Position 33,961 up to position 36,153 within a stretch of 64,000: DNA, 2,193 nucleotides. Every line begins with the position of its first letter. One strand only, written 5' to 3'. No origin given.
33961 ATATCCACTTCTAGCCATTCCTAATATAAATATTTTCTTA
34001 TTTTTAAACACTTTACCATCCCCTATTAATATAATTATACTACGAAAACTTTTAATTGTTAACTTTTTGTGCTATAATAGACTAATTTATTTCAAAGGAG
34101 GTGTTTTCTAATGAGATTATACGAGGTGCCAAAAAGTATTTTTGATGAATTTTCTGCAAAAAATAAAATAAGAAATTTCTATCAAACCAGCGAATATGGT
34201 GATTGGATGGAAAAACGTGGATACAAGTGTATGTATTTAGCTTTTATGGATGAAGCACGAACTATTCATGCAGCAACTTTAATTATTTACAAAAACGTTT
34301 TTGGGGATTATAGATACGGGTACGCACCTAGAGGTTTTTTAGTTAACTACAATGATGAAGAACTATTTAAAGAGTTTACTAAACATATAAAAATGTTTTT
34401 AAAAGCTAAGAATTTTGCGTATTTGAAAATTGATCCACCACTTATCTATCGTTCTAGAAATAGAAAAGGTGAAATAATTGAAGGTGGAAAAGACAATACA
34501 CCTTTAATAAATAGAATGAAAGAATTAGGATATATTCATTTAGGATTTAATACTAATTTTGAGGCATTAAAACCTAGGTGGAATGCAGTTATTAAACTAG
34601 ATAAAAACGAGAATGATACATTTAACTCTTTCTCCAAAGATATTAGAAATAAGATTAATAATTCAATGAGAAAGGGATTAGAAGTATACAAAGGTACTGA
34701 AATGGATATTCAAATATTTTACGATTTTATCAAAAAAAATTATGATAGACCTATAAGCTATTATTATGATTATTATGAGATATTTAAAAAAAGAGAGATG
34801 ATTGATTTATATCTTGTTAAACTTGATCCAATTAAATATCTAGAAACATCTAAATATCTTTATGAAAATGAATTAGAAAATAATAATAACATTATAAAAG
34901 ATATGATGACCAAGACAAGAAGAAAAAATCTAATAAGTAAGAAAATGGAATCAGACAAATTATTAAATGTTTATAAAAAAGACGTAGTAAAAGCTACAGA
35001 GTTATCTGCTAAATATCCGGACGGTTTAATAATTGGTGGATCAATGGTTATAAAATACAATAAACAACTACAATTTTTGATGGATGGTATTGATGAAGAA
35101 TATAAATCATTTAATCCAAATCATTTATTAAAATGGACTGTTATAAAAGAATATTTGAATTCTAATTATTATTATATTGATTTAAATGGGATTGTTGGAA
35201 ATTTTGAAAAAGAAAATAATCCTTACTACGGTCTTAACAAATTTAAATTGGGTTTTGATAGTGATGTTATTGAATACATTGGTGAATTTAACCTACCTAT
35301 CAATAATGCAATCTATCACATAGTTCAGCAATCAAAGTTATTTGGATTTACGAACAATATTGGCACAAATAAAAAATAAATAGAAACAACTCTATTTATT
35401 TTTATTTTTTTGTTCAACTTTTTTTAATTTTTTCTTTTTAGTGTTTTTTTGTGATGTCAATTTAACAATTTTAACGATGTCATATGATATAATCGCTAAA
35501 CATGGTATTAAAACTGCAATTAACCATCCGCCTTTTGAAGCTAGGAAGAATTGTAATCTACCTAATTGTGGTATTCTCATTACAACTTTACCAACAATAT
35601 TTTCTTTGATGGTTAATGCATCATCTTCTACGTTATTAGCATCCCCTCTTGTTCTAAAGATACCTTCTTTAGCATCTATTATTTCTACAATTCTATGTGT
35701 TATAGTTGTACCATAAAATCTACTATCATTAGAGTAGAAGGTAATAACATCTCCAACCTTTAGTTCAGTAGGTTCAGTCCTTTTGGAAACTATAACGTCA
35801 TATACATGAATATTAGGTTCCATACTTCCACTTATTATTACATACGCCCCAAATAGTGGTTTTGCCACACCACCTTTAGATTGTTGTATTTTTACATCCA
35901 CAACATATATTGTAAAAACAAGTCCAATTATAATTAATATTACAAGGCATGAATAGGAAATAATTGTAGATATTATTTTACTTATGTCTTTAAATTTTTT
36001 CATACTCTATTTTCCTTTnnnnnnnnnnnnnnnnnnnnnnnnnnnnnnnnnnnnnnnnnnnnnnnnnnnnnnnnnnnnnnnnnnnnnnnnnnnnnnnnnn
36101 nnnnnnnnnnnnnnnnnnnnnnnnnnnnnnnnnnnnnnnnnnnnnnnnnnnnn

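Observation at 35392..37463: sipW cluster: TasA/CalY-like substrate plus a zinc-ribbon membrane protein with a poly-Asp/Cys/His tail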

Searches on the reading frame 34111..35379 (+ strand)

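Call 3: search_protein_families(library=pfam, proteins=[window:34111-35379:+], max_evalue=1)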
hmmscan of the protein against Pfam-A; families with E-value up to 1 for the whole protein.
window:34111-35379:+ (422 aa): 4 families
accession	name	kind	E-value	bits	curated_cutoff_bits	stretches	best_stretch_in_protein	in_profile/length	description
PF02388.22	FemAB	-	2.7e-72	244.3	24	1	9-406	4-402/406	FemAB family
PF13480.13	Acetyltransf_6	-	4.7e-05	24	22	1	297-360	73-136/143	Acetyltransferase (GNAT) domain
PF15278.12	Sec3_C_2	-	0.049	14.4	27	1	161-202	5-46/86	Sec3 exocyst complex subunit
PF24898.2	GGDEF_GdpP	-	0.99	10.1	30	1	243-296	6-60/126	Cyclic-di-AMP phosphodiesterase GdpP-like, GGDEF domain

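Call 4: search_protein_families(library=ncbifam, proteins=[window:34111-35379:+], max_evalue=1)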
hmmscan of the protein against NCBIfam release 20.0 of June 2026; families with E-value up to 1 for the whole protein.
window:34111-35379:+ (422 aa): 3 families
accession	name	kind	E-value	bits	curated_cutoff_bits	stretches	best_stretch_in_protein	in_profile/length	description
NF047883.1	UAcmpLyAlTFemX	equivalog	1.6e-12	47.4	500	2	35-237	37-237/337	UDP-N-acetylmuramoylpentapeptide-lysine N(6)-alanyltransferase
NF010211.0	PRK13676.1-4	equivalog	0.097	12.9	200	0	256-294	64-102/118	YlbF/YmcA family competence regulator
NF033640.1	N_Twi_rSAM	subfamily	0.6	9.1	170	1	140-280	203-344/398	twitch domain-containing radical SAM protein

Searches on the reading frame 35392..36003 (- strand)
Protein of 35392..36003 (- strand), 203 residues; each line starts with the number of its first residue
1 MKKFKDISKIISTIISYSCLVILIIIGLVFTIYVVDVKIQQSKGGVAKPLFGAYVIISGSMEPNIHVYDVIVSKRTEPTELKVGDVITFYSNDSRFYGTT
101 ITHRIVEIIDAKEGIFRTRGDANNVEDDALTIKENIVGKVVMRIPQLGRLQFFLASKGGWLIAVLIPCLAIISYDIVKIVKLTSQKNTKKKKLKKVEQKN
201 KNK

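Call 3: search_protein_families(library=pfam, proteins=[window:35392-36003:-], max_evalue=1)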
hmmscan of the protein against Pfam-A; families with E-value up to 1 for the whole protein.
window:35392-36003:- (203 aa): 2 families
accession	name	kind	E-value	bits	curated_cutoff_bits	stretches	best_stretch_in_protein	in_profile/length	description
PF10502.14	Peptidase_S26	-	0.0017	18.8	22.9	1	49-96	21-68/168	Signal peptidase, peptidase S26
PF07916.16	TraG_N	-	0.066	12.6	36.1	1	18-75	33-91/462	TraG-like protein, N-terminal region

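Call 4: search_protein_families(library=ncbifam, proteins=[window:35392-36003:-], max_evalue=1)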
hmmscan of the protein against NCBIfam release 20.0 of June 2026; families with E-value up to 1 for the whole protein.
window:35392-36003:- (203 aa): 3 families
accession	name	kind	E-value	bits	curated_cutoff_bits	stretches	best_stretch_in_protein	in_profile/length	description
TIGR02228.1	sigpep_I_arch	equivalog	1.9e-29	102.6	51.85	1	9-177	5-156/158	signal peptidase I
NF046067.1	SigPepSipWBacil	equivalog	2.4e-29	102.2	190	1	20-201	8-187/189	signal peptidase I SipW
TIGR02227.1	sigpep_I_bact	equivalog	7.1e-05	22.7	47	1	50-95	19-66/162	signal peptidase I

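Call 70: find_related_loci(query=A4, collection=metagenome_contigs, flank=5000)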
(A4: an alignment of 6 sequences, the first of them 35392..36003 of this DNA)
Query A4 (203 aa) in metagenome_contigs; peptide patterns used: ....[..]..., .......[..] (x = any residue, [..] = any of these).
362 stretches matched a pattern; 116 encode a relative of the query (tblastn E <= 1e-3); the best 80 are kept; 79 distinct loci.
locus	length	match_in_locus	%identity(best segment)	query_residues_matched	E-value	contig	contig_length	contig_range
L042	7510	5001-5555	48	4-186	2e-45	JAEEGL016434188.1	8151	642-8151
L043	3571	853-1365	41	5-172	4e-33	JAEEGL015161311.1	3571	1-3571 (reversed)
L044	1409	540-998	42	32-182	7e-33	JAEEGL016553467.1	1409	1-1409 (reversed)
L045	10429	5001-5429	41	53-201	2e-25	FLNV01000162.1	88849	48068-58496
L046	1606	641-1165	36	17-199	1e-23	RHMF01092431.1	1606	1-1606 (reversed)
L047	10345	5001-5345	46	51-172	4e-23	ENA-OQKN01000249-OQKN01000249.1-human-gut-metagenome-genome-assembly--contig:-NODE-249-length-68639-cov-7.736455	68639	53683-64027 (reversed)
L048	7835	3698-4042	46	51-172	3e-23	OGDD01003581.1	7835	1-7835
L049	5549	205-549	46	51-172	3e-22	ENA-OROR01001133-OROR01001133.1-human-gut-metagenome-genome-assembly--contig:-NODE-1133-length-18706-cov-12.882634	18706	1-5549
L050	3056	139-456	43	50-157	1e-21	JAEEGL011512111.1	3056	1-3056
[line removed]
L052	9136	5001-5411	38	16-157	4e-21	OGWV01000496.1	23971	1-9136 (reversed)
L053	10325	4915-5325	38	16-157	4e-21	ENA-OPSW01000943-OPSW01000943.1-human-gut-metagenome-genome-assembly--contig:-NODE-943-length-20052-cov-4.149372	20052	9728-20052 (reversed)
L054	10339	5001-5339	44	51-166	5e-21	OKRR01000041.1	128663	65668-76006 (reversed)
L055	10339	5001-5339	44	51-166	5e-21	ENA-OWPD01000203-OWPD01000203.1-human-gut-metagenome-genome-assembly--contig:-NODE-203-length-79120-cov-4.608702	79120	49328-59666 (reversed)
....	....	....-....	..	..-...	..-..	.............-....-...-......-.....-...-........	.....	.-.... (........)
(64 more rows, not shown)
